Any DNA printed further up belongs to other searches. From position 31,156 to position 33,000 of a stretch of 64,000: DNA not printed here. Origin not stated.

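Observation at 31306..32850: Cro/YdaS-type HTH domain fused in-frame to a class-V (AGXT-type) aminotransferase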

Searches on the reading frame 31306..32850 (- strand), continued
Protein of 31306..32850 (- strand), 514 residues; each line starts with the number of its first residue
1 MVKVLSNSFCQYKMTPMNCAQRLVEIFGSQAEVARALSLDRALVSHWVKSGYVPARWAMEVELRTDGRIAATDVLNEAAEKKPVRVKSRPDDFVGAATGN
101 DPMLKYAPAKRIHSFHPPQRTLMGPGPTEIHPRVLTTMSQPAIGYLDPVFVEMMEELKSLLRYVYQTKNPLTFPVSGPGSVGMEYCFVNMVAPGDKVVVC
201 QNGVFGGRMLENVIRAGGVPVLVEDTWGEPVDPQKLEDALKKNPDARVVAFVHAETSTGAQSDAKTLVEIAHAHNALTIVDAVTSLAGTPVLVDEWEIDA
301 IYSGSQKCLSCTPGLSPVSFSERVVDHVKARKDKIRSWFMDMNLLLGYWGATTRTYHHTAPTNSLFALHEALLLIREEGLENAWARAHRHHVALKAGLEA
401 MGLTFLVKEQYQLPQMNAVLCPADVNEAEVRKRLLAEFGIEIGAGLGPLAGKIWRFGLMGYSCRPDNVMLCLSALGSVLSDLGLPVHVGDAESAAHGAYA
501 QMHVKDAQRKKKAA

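Call 13: find_related_loci(query=window:31306-32802:-, collection=genome_contigs, flank=6000)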
Query window:31306-32802:- (498 aa) in genome_contigs; peptide patterns used: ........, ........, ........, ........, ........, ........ (x = any residue, [..] = any of these).
599 stretches matched a pattern (row limit reached: there are more); 573 encode a relative of the query (tblastn E <= 1e-3); the best 80 are kept; 80 distinct loci.
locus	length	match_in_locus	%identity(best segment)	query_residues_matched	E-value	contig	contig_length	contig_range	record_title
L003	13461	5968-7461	100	1-498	0e+0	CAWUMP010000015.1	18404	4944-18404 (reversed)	MAG: uncultured bacterium isolate SRR1522971_binner13_84_1705335393 genome assembly, contig: ERZ11848521.1079, whole gen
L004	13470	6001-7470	91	1-490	0e+0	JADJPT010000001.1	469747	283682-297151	MAG: Betaproteobacteria bacterium isolate Fred_18-Q3-R57-64_BATAC.609 tig00006726-10-4707310, whole genome shotgun seque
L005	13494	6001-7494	88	1-498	0e+0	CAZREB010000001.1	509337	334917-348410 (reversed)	MAG TPA_asm: uncultured Bordetella sp. isolate binchicken_co199_16 genome assembly, contig: NODE_12_length_509337_cov_12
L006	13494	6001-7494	88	1-498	0e+0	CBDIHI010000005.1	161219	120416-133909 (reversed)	MAG: Burkholderiales bacterium isolate 01205051-3130-4657-b8c8-f148f57bebd5 genome assembly, contig: contig_5, whole gen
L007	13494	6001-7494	88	1-498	0e+0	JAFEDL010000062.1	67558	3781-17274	MAG: Proteobacteria bacterium isolate SZAS-79 PROT-TMP-5__62__length-67558, whole genome shotgun sequence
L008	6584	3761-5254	87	1-498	0e+0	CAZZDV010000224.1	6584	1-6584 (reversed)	MAG TPA_asm: uncultured Bordetella sp. isolate SRP128246_co1_109 genome assembly, contig: NODE_32021_length_6584_cov_12.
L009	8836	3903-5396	86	1-498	0e+0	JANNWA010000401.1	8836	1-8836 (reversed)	MAG: Pseudomonadota bacterium isolate VAR_34_metabat_426 VAR_34_k141_2771719, whole genome shotgun sequence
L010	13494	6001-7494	87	1-498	0e+0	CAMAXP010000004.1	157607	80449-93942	MAG: Bordetella parapertussis isolate MH-08apr19-17 genome assembly, contig: MH-08apr19-C119, whole genome shotgun seque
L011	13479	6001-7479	87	1-493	0e+0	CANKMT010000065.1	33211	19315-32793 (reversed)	MAG: Betaproteobacteria bacterium isolate TH-Jun18-184 genome assembly, contig: TH-Jun18-C2485, whole genome shotgun seq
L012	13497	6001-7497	87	1-498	0e+0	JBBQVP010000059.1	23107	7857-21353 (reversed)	MAG: Burkholderiales bacterium isolate Co_metawrap_2003 Cmw_2003_k141_7984243_length_23107_cov_10.0000, whole genome sho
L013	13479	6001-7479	87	1-493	0e+0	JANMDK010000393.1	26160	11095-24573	MAG: Pseudomonadota bacterium isolate OTE_75_metabat_17 OTE_75_k141_2143334, whole genome shotgun sequence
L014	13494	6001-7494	86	1-498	0e+0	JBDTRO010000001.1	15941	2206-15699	MAG: Betaproteobacteria bacterium isolate cluster3_bin.249 NODE_14127_length_15941_cov_9.321541, whole genome shotgun se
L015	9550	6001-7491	86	2-498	0e+0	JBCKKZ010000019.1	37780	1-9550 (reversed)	Burkholderiales bacterium isolate SLM_MC1B_68-L02 Node_19_length_37780_cov_65.583336, whole genome shotgun sequence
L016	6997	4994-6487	87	1-498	0e+0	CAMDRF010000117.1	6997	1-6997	MAG: Nitrosovibrio sp. Nv4 isolate TH-11nov19-59 genome assembly, contig: TH-11nov19-C26859, whole genome shotgun sequen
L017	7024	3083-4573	86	2-498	0e+0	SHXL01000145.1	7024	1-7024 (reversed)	MAG: Betaproteobacteria bacterium isolate Baikal-deep-G90 BACOMB-40M-C4092, whole genome shotgun sequence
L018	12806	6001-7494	86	1-498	0e+0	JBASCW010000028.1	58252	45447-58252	MAG: Burkholderiales bacterium isolate MFD03501_ilm_asm_bin14 k127_57154, whole genome shotgun sequence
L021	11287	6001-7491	85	1-498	0e+0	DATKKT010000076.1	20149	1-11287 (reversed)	MAG TPA_asm: Burkholderiales bacterium isolate SMAG_U14665 k141_3054815, whole genome shotgun sequence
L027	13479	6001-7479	84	1-492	0e+0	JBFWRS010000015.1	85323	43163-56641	MAG: Burkholderiales bacterium isolate CA_2019_TPBF_211 NODE_2333_length_85323_cov_15.171323_TPBF, whole genome shotgun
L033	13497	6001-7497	85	1-498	0e+0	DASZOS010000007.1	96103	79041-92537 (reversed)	MAG TPA_asm: Burkholderiales bacterium isolate SMAG_U5951 k141_971014, whole genome shotgun sequence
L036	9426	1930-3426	85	1-498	0e+0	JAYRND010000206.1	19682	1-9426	MAG: Burkholderiales bacterium isolate XM2_XAASGE4bin.1 k141_670684, whole genome shotgun sequence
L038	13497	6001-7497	85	1-498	0e+0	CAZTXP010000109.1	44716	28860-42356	MAG TPA_asm: uncultured Enterobacteriaceae bacterium isolate binchicken_co200_30 genome assembly, contig: k141_1522907,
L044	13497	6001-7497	85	1-498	0e+0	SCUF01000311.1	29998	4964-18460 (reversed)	MAG: Betaproteobacteria bacterium isolate FW602_bin.24 FW602_bin.24-78921, whole genome shotgun sequence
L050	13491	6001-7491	85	2-498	0e+0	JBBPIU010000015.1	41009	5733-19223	MAG: Pseudomonadota bacterium isolate BPF4-43-45_bin_2 NODE_15_length_41009_cov_30.932339, whole genome shotgun sequence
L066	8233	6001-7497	83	1-498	0e+0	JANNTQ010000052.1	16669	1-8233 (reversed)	MAG: Betaproteobacteria bacterium isolate SOY_30_metabat_87 SOY_30_k141_2308007, whole genome shotgun sequence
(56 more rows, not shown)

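Call 15: search_solved_structures(query=window:31306-32802:-, max_evalue=1e-10, show_alignments=1)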
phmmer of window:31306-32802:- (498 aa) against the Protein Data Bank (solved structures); distinct sequences matched with E-value up to 1e-10: 35.
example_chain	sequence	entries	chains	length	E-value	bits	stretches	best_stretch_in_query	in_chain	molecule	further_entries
1vjo_A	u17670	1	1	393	1.4e-100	340.4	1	97-463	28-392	alanine--glyoxylate aminotransferase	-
3isl_A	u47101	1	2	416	4.9e-87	295.7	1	101-483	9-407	Purine catabolism protein pucG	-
3nnk_A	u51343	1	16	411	6e-76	259.1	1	98-483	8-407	Ureidoglycine-glyoxylate aminotransferase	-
3kgw_A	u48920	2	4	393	1.1e-75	258.3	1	98-463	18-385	Alanine-glyoxylate aminotransferase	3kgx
4cbs_A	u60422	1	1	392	6.1e-74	252.5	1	92-463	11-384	SERINE--PYRUVATE AMINOTRANSFERASE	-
4cbr_A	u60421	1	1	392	1.2e-73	251.6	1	92-463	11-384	SERINE--PYRUVATE AMINOTRANSFERASE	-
4kxk_A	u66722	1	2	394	4.3e-73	249.7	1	88-463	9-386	Serine--pyruvate aminotransferase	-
4kyo_A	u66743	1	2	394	4.4e-73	249.7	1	88-463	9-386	Serine-pyruvate aminotransferase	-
3r9a_A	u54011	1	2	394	4.4e-73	249.7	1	88-463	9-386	Serine--pyruvate aminotransferase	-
1j04_A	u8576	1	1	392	5.6e-73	249.3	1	92-463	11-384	alanine--glyoxylate aminotransferase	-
1h0c_A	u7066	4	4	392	5.7e-73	249.3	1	92-463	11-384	SERINE--GLYOXYLATE AMINOTRANSFERASE | Serine--pyruvate aminotransferase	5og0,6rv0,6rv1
2yob_A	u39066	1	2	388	7.2e-73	249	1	92-461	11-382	SERINE--PYRUVATE AMINOTRANSFERASE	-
5f9s_A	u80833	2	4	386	7.7e-73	248.9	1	96-463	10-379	Serine--pyruvate aminotransferase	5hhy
7ns7_A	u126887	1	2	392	9.6e-73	248.6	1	98-463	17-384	L-alanine:glyoxylate aminotransferase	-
5luc_A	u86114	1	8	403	2.7e-72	247.1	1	91-463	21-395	Serine--pyruvate aminotransferase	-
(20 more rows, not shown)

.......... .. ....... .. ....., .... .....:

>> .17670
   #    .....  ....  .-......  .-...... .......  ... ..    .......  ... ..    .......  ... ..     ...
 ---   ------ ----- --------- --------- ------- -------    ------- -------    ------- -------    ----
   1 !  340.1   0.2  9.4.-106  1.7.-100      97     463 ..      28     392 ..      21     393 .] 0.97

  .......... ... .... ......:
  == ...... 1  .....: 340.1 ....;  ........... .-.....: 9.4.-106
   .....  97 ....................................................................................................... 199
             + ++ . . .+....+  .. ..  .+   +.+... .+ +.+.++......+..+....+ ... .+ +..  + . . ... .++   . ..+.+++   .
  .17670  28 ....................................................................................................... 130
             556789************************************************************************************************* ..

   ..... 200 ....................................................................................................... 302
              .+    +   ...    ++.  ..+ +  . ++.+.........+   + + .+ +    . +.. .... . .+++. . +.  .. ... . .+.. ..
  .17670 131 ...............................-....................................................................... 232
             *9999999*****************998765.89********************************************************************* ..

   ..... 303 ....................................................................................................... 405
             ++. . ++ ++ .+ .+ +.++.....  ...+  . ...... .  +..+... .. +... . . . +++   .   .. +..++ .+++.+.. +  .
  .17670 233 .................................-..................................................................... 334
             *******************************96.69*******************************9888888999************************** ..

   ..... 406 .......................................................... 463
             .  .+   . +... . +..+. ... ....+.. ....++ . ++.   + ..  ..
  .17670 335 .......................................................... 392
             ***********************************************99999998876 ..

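Call 32: search_protein_families(library=pfam, proteins=[L033:7533-8594:+, L050:7443-9206:-, L038:4614-5921:+, L044:4256-5968:-, L066:3683-5386:+, L036:266-1840:-, L018:4564-5949:-, L033:4444-5946:+, L021:7798-9450:+, L027:4529-5971:-], max_evalue=0.00001)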
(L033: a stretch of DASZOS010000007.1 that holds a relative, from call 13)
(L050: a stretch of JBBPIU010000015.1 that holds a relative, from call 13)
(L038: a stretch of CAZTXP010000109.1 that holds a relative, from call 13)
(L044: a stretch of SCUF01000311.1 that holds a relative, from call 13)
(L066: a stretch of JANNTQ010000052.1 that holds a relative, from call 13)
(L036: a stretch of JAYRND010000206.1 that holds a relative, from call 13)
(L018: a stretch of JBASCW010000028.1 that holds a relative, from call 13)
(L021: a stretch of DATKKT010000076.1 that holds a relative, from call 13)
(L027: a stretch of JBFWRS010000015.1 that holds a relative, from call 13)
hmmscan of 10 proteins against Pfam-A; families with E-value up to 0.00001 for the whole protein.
L033:7533-8594:+ (353 aa): 1 family
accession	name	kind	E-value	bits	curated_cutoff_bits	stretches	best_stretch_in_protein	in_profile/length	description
PF04307.19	YdjM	-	3.2e-36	124.9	29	1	3-181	1-175/176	YdjM inner membrane protein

L050:7443-9206:- (587 aa): 0 families

L038:4614-5921:+ (435 aa): 1 family
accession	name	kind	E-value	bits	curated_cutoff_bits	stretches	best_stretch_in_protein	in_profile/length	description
PF01171.26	ATP_bind_3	-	4.2e-12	46.6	27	1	186-349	2-161/182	PP-loop family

L044:4256-5968:- (570 aa): 0 families

L066:3683-5386:+ (567 aa): 1 family
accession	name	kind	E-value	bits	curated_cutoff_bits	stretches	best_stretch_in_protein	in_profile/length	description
PF12570.13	DUF3750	-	1.6e-49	168.3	25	1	370-502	1-128/128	Protein of unknown function (DUF3750)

L036:266-1840:- (524 aa): 1 family
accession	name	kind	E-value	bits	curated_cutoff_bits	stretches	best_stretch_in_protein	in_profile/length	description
PF07690.21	MFS_1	-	2.7e-30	105.9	33.4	1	144-474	14-347/347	Major Facilitator Superfamily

L018:4564-5949:- (461 aa): 0 families

L033:4444-5946:+ (500 aa): 0 families

L021:7798-9450:+ (550 aa): 0 families

L027:4529-5971:- (480 aa): 0 families

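Call 34: predict_structure(alignment_id=A1)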
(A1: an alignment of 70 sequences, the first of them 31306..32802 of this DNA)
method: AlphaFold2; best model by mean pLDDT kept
length: 498 residues; sequences in the alignment: 70
mean_pLDDT: 64.6   pTM: 0.47
mean pLDDT of the five models: 64.6, 63.9, 60.4, 58.1, 54.2
residues with pLDDT >= 90: 69; 70-90: 183; 50-70: 75; < 50: 171
segments of 3 or more residues with pLDDT < 50: 67-164, 268-272, 288-301, 322-360, 429-432, 442-450
pLDDT, mean of each block of 10 residues (from residue 1): 93 92 81 84 87 88 59 30 36 33 28 28 27 38 36 35 55 84 82 77 86 85 97 82 76 96 68 63 66 34 72 74 47 39 36 48 59 79 86 59 78 76 60 63 41 80 88 85 76 58
secondary structure, 60 per line:
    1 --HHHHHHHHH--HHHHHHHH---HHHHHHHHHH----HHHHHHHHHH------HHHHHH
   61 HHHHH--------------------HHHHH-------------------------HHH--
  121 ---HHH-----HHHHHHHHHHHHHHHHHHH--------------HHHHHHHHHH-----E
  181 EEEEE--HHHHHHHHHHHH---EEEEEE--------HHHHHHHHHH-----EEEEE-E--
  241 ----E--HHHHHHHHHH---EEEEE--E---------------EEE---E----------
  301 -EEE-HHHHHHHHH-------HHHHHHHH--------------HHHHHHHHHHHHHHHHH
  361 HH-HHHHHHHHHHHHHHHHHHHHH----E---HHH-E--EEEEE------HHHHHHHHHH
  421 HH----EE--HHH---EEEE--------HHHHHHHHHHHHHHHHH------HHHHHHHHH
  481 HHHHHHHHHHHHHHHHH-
elements in order: H3-11 H14-21 H25-34 H39-48 H55-65 H86-90 H132-150 H165-174 E180-185 H188-199 E203-208 H217-226 E232-236 H248-257 E261-265 E284-286 E302-304 H306-314 H322-329 H344-362 H364-384 E400-404 H411-422 E437-440 H449-465 H472-497

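Call 47: find_encoding_contigs(protein=P0242, flank=5000, max_places=4)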
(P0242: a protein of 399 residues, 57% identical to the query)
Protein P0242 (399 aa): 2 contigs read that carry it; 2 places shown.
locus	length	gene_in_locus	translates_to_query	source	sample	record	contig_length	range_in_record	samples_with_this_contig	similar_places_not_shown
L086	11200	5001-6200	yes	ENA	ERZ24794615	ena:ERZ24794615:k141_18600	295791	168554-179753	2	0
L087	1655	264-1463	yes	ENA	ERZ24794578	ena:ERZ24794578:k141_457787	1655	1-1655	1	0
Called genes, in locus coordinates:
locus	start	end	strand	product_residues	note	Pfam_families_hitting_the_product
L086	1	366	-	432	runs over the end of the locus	PF00202:Aminotran_3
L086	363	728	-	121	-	PF00583:Acetyltransf_1, PF13508:Acetyltransf_7 (weak)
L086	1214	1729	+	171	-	PF22381:Staph_reg_Sar_Rot, PF13412:HTH_24 (weak), PF01047:MarR, PF12802:MarR_2, PF13463:HTH_27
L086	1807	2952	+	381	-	PF21088:MS_channel_1st, PF00924:MS_channel_2nd, PF21082:MS_channel_3rd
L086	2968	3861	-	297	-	PF02080:TrkA_C, PF03600:CitMHS, PF00939:Na_sulph_symp, PF03600:CitMHS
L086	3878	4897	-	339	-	PF03600:CitMHS, PF02080:TrkA_C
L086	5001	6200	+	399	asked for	PF00266:Aminotran_5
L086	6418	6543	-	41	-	-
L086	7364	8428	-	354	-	PF01594:AI-2E_transport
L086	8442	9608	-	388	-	-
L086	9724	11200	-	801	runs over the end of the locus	PF14827:dCache_3, PF00672:HAMP, PF00990:GGDEF, PF00563:EAL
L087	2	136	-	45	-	?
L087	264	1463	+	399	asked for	PF00266:Aminotran_5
